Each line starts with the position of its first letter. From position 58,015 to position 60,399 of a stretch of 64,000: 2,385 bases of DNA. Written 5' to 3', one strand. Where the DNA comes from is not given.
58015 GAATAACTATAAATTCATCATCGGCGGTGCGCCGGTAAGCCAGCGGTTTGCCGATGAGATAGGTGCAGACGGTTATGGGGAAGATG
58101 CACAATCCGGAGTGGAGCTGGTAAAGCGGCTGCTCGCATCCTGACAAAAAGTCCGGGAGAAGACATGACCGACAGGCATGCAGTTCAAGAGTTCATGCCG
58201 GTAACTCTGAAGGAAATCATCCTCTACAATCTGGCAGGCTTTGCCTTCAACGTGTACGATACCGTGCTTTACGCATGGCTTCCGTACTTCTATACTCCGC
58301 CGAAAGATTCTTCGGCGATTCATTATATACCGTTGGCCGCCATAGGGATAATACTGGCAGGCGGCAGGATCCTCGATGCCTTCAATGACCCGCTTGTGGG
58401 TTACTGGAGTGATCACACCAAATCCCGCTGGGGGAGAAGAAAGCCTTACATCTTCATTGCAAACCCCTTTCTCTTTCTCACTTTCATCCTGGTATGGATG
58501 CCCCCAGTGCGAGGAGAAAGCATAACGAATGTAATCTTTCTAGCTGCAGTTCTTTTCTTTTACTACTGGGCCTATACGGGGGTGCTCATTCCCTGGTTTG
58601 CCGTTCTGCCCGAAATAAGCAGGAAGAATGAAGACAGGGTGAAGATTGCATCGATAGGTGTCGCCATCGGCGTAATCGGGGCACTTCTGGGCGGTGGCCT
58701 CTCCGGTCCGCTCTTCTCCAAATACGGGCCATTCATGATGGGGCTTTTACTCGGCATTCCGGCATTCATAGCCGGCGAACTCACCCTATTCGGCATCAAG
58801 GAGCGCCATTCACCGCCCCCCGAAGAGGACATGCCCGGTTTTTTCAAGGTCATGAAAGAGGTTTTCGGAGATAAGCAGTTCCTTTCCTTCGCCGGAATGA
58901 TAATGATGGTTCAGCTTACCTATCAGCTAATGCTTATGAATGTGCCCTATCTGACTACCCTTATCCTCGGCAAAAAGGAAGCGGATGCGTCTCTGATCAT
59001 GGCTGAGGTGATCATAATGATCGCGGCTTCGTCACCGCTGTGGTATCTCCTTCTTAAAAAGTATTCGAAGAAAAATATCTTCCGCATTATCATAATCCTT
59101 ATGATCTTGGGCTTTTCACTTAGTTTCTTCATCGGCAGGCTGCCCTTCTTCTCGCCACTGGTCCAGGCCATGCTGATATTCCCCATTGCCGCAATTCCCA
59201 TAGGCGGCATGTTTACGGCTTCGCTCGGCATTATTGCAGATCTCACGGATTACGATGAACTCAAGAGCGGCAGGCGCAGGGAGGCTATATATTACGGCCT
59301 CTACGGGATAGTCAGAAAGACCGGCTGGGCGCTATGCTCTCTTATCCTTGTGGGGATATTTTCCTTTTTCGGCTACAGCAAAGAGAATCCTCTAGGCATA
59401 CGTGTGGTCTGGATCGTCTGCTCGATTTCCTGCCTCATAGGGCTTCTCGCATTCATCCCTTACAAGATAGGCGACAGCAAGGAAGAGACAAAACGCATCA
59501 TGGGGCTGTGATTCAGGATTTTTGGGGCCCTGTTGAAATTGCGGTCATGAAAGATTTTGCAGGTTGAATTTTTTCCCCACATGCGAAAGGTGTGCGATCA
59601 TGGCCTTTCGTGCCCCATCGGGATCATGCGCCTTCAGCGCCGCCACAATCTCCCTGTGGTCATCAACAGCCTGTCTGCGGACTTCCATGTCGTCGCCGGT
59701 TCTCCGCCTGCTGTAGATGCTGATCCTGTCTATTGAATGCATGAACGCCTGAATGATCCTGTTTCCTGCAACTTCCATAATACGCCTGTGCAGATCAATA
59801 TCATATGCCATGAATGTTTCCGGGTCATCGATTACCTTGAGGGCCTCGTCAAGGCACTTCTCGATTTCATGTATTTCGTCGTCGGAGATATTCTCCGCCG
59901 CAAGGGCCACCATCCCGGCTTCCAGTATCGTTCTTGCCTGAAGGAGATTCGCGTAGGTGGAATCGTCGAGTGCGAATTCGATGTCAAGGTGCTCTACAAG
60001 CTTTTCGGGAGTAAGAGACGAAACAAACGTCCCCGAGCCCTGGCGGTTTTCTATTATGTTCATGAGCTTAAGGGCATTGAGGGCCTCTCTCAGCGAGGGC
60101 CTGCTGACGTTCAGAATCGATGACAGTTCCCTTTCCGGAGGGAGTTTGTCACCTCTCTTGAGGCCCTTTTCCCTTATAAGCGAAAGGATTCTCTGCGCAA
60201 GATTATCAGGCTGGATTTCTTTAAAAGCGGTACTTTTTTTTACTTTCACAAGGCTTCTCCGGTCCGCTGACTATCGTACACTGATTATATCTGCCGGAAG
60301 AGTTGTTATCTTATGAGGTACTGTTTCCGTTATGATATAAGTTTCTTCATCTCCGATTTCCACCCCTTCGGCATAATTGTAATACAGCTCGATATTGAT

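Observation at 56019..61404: Quaternary-amine demethylation locus: non-Pyl MttB-family methyltransferase, corrinoid protein, MFS transporter, GntR/FCD regulator and M24 hydrolase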

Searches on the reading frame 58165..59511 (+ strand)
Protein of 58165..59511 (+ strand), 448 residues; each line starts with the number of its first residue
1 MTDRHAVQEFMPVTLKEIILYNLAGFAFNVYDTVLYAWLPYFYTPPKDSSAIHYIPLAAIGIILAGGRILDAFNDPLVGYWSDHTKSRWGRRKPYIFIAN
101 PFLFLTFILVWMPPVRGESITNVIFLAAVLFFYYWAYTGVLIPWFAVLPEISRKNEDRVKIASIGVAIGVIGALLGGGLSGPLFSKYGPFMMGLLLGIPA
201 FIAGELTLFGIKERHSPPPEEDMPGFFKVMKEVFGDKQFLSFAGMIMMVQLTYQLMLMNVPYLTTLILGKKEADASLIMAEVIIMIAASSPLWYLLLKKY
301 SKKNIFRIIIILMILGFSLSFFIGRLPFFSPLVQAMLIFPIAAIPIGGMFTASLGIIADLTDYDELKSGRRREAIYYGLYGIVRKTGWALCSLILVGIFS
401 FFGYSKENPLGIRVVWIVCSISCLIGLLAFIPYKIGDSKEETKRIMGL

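Call 3: search_protein_families(library=pfam, proteins=[window:58165-59511:+])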
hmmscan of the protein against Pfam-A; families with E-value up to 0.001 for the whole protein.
window:58165-59511:+ (448 aa): 2 families
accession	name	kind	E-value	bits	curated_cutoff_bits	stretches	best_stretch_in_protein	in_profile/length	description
PF13347.12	MFS_2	-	2.5e-64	217.8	27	1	21-426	2-409/427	MFS/sugar transport protein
PF07690.21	MFS_1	-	2.4e-17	63.3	33.4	1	50-390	24-345/347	Major Facilitator Superfamily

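Call 4: search_protein_families(library=ncbifam, proteins=[window:58165-59511:+])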
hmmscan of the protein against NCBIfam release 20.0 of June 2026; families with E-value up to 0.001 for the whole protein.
window:58165-59511:+ (448 aa): 6 families
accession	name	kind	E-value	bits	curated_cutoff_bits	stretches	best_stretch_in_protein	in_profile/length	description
TIGR00792.1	gph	subfamily_domain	1.6e-45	155.6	231.35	1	20-405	3-384/437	glycoside-pentoside-hexuronide (GPH):cation symporter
NF007749.0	PRK10429.1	equivalog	8e-26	90.9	456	1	13-407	3-399/473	melibiose:sodium transporter MelB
NF007237.0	PRK09669.1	subfamily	6.3e-23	81.1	610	1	12-409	5-396/461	putative symporter YagG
NF007353.0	PRK09848.1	equivalog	3e-20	72.4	528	1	15-437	7-431/457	glucuronide transporter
NF008526.0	PRK11462.1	equivalog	1.7e-13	50.2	836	1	14-407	7-393/460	glycoside-pentoside-hexuronide family transporter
TIGR01301.1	GPH_sucrose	subfamily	8.4e-05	21.6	511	1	55-110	36-91/476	sucrose/proton symporter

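Call 63: search_solved_structures(query=window:58165-59511:+, max_evalue=0.001)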
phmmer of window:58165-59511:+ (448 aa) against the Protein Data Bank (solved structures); distinct sequences matched with E-value up to 0.001: 7.
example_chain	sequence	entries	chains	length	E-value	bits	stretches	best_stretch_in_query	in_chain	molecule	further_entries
7mjs_X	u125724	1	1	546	1.9e-18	70.4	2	61-186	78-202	Major Facilitator Superfamily Domain containing 2A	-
8d2s_A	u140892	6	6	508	7.7e-14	55.2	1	61-184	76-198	Sodium-dependent lysophosphatidylcholine symporter 1-B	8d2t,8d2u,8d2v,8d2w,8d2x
7n98_A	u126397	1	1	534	1e-12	51.5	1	56-184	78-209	Sodium-dependent lysophosphatidylcholine symporter 1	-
4m64_A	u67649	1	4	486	3.3e-11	46.5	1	17-407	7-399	Melibiose carrier protein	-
8t60_A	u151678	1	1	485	4.1e-11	46.2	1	20-407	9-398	Melibiose permease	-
8fq9_A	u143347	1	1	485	6.9e-10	42.2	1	20-407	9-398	Melibiose permease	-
7l16_A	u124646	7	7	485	6.9e-10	42.2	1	20-407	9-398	Melibiose carrier protein | Melibiose permease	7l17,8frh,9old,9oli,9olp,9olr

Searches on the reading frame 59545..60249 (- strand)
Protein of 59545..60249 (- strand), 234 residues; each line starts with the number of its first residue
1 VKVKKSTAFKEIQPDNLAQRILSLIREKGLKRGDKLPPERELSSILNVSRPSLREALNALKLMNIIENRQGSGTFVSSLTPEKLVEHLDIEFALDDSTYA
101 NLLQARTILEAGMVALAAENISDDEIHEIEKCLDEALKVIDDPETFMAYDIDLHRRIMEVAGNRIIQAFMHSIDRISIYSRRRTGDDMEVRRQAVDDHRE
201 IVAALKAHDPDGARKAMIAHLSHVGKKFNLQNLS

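Call 3: search_protein_families(library=pfam, proteins=[window:59545-60249:-])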
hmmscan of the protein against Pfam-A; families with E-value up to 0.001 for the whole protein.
window:59545-60249:- (234 aa): 4 families
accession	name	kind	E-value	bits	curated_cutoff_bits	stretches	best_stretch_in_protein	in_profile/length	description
PF07729.17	FCD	-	2.1e-27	96.5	24.3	1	102-222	2-124/125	FCD domain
PF00392.27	GntR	-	4.2e-17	62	27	1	16-76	4-64/64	Bacterial regulatory proteins, gntR family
PF07840.17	FadR_C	-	6e-05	23.4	23.6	1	99-217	27-141/164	FadR C-terminal domain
PF13545.12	HTH_Crp_2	-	0.00087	19.7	27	0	17-84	3-67/70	Crp-like helix-turn-helix domain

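Call 4: search_protein_families(library=ncbifam, proteins=[window:59545-60249:-])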
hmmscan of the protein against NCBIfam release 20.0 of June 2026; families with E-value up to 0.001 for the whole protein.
window:59545-60249:- (234 aa): 23 families
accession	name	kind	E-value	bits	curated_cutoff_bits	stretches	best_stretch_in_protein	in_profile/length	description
NF003011.0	PRK03837.1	subfamily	5.8e-43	147.2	260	1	15-229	16-234/241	transcriptional regulator NanR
NF007741.0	PRK10421.1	equivalog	1.7e-35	122.7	311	1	14-227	9-232/262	transcriptional regulator LldR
NF007001.0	PRK09464.1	equivalog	3.2e-24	86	330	1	15-224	13-228/254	pyruvate dehydrogenase complex transcriptional repressor PdhR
NF007588.0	PRK10225.1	equivalog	2e-23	83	442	1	16-227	13-230/257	Uxu operon transcriptional regulator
NF007442.0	PRK09990.1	equivalog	1.1e-20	74.2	301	1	15-227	13-234/256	transcriptional regulator GlcC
NF008571.0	PRK11523.1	equivalog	1.9e-18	66.8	396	1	18-223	14-220/258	transcriptional regulator ExuR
TIGR03338.1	phnR_burk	equivalog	2.2e-16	60.1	271.5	1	20-223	19-208/212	phosphonate utilization associated transcriptional regulator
TIGR02812.1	fadR_gamma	equivalog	6.7e-12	45.6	249.2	1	18-218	11-212/235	fatty acid metabolism transcriptional regulator FadR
NF052282.1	PLP_TF_PdxR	equivalog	8.9e-12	44.8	320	1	15-91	4-77/448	MocR-like pyridoxine biosynthesis transcription factor PdxR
NF003444.0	PRK04984.1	equivalog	1.3e-11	44.5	189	1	20-211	15-206/239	fatty acid metabolism transcriptional regulator FadR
NF052290.2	MocR_like_YczR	exception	2.7e-11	42.9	487.4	1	15-112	22-117/458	MocR-like transcription factor YczR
TIGR02018.2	his_ut_repres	equivalog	1.5e-10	40.8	220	1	18-83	5-70/226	histidine utilization transcriptional repressor HutC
NF052286.1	ecto_TF_EhuR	exception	4.1e-09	35.5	480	1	11-86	10-85/458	MocR-like ectoine utilization transcription factor EhuR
TIGR02325.1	C_P_lyase_phnF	equivalog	1.4e-08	34.6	156.8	1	17-77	13-73/238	phosphonate metabolism transcriptional regulator PhnF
NF007292.0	PRK09764.1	equivalog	1.6e-08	34.1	281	1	17-77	10-70/240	GntR family transcriptional regulator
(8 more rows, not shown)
